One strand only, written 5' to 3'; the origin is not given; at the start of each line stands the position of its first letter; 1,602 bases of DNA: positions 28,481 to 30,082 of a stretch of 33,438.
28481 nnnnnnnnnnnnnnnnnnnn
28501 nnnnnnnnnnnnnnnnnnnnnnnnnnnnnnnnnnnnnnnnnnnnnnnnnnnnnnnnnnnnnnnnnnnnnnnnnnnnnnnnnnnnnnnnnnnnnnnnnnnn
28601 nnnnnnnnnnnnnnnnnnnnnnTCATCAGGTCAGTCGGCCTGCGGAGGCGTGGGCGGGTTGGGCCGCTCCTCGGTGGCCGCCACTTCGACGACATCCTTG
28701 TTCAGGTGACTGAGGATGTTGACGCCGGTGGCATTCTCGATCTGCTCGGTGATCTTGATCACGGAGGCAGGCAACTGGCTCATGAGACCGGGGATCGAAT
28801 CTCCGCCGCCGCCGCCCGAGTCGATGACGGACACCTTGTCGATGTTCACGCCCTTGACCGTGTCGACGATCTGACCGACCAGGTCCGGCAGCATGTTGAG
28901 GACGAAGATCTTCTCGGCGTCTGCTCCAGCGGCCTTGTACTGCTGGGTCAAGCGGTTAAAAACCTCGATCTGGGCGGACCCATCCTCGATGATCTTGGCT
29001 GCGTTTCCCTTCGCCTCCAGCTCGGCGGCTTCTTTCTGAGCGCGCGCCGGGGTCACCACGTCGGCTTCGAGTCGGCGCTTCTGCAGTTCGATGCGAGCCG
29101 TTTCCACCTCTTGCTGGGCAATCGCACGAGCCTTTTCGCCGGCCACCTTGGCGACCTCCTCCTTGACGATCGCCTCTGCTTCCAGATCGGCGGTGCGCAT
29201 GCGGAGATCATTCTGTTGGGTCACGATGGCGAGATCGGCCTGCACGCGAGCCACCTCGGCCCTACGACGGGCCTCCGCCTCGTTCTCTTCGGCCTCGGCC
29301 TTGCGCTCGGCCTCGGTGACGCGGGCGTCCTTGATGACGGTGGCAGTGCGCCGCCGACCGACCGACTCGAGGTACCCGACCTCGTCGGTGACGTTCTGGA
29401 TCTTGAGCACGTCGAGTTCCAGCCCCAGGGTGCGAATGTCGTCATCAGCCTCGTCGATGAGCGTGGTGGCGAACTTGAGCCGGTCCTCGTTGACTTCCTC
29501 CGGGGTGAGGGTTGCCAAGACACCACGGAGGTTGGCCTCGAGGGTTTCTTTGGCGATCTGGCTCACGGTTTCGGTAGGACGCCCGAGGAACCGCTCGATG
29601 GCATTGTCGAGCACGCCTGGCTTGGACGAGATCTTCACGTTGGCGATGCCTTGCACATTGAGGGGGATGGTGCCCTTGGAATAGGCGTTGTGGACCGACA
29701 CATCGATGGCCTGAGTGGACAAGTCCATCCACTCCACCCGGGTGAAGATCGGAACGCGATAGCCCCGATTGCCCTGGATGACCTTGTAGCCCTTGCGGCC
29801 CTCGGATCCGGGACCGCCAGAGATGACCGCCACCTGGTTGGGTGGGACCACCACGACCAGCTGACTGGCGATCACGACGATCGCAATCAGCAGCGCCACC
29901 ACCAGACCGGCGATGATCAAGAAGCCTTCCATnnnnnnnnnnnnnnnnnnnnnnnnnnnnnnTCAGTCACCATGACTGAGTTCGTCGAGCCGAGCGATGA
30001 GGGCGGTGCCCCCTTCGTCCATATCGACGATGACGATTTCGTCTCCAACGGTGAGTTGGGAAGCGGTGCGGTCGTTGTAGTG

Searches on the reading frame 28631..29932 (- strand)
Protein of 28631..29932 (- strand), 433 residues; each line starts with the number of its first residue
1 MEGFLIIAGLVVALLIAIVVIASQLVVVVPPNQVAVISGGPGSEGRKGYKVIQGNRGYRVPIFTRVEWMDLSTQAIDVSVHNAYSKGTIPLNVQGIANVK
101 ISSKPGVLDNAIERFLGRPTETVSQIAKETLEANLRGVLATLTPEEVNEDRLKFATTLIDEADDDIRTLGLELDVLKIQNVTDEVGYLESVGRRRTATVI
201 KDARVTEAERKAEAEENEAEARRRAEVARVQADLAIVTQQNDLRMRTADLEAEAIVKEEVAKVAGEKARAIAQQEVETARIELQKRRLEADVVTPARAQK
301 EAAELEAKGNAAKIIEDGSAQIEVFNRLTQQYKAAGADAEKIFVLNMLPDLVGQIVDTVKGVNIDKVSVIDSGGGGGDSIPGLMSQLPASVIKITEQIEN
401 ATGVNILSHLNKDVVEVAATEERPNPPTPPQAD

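Call 53: search_protein_families(library=pfam, proteins=[window:28631-29932:-], max_evalue=0.00001)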
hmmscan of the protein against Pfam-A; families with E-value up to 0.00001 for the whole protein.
window:28631-29932:- (433 aa): 1 family
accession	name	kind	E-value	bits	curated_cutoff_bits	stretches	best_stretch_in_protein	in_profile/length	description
PF01145.31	Band_7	-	2.4e-20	73.8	23.6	1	28-212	2-176/176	SPFH domain / Band 7 family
